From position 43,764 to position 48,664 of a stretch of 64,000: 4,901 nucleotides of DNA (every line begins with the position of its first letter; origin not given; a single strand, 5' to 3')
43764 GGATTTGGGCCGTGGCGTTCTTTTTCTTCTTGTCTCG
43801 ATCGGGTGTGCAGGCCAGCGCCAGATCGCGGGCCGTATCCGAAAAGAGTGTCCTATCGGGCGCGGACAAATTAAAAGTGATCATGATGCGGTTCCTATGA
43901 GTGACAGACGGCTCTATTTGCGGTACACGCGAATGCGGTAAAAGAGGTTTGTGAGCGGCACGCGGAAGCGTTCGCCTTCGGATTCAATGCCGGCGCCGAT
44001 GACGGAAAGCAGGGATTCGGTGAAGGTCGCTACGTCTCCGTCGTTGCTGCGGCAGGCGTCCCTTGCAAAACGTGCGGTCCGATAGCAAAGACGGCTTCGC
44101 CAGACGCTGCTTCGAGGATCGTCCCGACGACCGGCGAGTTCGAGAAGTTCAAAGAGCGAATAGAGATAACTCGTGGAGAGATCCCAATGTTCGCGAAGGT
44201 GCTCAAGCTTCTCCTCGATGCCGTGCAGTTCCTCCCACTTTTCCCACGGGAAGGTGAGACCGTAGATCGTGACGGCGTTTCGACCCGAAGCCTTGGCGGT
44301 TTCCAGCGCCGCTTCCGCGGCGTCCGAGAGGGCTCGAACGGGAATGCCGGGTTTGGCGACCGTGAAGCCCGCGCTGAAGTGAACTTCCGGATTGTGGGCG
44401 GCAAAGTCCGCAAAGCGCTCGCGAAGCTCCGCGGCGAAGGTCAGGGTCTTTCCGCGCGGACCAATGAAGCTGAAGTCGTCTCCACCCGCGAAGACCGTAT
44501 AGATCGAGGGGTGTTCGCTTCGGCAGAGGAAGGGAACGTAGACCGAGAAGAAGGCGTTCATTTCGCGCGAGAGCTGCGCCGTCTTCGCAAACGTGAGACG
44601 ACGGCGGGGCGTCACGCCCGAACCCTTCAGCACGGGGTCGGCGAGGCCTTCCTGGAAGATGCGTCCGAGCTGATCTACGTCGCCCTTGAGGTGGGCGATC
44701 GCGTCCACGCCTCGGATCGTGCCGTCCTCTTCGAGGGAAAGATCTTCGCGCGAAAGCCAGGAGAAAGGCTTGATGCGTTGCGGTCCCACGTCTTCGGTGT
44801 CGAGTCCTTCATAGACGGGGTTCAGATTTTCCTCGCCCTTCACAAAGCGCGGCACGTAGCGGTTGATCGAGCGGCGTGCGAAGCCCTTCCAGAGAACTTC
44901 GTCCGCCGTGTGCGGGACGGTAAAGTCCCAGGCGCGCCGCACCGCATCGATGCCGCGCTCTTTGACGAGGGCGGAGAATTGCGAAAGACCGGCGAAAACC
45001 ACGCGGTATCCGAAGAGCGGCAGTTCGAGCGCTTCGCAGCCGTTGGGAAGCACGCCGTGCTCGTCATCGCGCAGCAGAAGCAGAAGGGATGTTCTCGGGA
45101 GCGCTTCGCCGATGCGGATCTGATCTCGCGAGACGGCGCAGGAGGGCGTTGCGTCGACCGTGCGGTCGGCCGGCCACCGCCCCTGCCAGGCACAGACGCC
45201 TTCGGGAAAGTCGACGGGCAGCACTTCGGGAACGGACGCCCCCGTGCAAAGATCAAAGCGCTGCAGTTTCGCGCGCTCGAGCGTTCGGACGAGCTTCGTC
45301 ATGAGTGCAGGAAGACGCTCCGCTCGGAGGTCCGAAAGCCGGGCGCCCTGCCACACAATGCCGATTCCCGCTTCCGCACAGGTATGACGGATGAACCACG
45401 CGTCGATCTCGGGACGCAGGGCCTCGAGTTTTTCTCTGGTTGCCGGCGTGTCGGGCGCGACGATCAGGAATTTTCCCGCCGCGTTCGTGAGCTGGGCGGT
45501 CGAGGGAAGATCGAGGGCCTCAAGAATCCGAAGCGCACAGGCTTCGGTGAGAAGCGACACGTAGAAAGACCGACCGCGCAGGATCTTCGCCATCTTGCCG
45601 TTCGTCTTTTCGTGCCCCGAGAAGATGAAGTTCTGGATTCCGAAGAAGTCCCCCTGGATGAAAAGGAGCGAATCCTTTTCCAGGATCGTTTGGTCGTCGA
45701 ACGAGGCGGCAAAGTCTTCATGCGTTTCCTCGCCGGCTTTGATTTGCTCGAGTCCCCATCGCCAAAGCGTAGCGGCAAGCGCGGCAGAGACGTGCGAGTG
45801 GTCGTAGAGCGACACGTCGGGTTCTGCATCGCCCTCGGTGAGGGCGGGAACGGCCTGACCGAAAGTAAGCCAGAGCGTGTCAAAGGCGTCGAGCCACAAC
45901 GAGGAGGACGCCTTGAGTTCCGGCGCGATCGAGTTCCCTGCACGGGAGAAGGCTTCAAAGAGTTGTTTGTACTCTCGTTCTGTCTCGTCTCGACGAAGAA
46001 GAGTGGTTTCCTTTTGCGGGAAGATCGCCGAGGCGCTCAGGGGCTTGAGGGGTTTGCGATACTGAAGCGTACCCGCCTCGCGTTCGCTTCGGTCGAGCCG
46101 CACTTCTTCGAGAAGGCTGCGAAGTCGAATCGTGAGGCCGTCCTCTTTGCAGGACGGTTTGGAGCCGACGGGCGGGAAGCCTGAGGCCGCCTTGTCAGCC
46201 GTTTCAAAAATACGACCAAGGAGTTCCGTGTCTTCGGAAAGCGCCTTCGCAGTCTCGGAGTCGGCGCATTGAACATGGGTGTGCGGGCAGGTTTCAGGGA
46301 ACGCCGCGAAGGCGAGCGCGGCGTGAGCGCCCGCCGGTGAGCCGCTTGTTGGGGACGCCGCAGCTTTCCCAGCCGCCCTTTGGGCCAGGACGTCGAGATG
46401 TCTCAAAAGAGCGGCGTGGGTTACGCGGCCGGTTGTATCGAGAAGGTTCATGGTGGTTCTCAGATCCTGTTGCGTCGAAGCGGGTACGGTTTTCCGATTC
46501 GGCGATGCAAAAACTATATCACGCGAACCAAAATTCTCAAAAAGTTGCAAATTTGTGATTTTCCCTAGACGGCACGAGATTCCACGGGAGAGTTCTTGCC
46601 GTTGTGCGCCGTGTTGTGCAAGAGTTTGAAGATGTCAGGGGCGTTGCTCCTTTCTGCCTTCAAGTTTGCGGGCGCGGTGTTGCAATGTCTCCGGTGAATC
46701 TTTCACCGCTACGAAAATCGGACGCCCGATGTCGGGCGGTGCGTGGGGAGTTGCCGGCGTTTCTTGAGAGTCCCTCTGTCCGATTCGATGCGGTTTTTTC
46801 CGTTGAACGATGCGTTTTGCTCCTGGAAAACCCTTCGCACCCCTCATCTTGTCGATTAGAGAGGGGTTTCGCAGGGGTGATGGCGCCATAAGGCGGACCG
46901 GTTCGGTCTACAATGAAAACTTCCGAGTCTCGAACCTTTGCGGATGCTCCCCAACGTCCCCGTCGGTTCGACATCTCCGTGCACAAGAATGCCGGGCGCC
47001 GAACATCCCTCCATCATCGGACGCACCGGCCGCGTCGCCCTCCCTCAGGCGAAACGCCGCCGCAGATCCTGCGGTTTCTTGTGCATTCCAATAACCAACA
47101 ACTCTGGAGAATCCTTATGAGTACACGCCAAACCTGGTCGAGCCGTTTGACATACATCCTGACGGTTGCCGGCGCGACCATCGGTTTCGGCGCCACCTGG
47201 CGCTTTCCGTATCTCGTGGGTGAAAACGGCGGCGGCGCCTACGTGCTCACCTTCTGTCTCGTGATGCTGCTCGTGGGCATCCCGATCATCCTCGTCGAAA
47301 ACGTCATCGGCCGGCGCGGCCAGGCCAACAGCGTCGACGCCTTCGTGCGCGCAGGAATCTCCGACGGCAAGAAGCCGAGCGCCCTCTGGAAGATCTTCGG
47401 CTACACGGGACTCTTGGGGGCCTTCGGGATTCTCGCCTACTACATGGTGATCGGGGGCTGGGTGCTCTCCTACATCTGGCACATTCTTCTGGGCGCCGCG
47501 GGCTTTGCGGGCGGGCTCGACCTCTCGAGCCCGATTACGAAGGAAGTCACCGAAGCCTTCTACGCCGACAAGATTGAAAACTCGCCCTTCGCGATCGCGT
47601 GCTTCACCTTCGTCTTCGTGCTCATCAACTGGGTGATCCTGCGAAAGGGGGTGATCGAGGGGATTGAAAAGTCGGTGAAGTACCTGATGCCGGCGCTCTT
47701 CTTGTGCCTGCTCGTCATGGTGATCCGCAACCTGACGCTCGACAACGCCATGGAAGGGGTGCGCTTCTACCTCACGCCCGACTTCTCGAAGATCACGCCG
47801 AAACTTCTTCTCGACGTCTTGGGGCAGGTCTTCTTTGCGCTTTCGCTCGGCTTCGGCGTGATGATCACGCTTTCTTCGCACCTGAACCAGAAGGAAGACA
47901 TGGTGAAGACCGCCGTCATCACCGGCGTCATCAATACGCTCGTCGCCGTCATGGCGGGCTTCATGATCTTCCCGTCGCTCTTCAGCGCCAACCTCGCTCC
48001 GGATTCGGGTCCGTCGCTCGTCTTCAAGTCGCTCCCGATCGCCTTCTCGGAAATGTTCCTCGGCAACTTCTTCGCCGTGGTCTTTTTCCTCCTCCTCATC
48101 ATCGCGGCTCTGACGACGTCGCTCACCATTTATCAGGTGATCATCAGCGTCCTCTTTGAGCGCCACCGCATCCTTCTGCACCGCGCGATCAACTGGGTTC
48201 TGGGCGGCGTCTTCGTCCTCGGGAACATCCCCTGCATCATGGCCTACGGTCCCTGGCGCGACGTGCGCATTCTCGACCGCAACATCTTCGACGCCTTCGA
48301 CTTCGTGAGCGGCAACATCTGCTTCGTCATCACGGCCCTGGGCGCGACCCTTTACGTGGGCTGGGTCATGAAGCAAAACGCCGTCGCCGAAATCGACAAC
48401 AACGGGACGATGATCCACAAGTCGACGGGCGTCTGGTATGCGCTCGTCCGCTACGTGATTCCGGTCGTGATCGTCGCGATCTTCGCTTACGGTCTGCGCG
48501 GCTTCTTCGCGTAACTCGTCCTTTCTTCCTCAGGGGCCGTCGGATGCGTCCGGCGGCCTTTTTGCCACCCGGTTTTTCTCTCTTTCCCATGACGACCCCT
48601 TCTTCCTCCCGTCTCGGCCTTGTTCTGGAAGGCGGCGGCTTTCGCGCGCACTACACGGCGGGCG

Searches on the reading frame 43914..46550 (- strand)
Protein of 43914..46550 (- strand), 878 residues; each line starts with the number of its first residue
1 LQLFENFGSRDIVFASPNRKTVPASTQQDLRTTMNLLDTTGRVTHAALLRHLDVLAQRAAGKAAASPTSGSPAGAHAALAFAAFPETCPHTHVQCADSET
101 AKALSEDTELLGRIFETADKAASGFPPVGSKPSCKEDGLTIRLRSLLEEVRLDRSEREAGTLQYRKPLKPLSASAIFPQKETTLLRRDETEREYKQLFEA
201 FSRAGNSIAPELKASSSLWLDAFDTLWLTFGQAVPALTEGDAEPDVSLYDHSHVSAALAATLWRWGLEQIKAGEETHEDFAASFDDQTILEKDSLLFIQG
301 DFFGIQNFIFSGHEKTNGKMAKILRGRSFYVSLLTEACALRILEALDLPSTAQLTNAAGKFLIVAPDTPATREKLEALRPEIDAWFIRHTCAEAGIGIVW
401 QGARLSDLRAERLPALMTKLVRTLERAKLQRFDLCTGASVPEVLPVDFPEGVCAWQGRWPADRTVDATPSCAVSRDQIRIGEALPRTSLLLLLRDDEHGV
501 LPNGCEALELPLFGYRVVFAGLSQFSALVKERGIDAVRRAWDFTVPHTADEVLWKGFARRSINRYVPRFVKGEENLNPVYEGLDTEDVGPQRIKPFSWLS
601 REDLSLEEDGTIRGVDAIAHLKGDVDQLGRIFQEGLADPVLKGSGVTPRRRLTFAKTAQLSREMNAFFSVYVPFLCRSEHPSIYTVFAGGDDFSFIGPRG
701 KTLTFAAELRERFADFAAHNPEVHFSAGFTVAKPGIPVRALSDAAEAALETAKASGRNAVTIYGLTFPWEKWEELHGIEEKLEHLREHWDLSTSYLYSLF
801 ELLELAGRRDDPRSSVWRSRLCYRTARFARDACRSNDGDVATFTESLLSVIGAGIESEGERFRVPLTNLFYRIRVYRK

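Call 12: search_protein_families(library=pfam, proteins=[window:43914-46550:-], max_evalue=0.01)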
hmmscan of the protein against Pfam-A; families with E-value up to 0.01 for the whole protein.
window:43914-46550:- (878 aa): 2 families
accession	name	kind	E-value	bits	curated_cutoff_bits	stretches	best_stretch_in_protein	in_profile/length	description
PF22335.1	Cas10-Cmr2_palm2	-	1.2e-26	93.9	27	1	618-761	2-133/133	Cas10/Cmr2, second palm domain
PF18211.6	Csm1_B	-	7.3e-16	58.3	26.4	1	321-403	7-89/94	Csm1 subunit domain B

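Call 61: search_protein_families(library=ncbifam, proteins=[window:43914-46550:-], max_evalue=0.001)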
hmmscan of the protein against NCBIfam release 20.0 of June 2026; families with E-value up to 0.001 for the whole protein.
window:43914-46550:- (878 aa): 1 family
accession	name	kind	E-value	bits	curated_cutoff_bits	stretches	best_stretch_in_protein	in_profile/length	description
TIGR02578.2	cas_TM1811_Csm1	equivalog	5.4e-159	531.3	170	1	43-874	4-753/753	type III-A CRISPR-associated protein Cas10/Csm1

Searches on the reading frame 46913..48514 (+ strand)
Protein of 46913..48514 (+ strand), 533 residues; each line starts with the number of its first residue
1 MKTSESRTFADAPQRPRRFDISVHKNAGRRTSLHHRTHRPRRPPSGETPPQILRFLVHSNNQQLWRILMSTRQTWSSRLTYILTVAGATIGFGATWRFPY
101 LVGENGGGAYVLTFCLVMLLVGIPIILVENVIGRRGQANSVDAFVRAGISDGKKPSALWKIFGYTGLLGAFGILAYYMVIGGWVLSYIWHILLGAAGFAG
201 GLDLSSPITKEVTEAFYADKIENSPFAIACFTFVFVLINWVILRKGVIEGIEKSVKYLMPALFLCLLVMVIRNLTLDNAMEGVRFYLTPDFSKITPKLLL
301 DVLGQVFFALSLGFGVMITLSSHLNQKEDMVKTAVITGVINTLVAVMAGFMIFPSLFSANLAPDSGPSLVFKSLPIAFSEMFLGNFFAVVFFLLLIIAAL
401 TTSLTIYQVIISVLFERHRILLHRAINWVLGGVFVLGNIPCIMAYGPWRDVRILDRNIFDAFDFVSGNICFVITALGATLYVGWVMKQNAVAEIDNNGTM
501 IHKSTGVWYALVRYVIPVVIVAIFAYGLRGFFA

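Call 13: search_protein_families(library=pfam, proteins=[window:46913-48514:+], max_evalue=0.01)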
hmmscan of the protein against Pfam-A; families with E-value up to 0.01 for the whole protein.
window:46913-48514:+ (533 aa): 1 family
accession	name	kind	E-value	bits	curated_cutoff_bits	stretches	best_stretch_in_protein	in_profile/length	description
PF00209.24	SNF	-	6.1e-57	194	27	2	234-528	182-481/524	Sodium:neurotransmitter symporter family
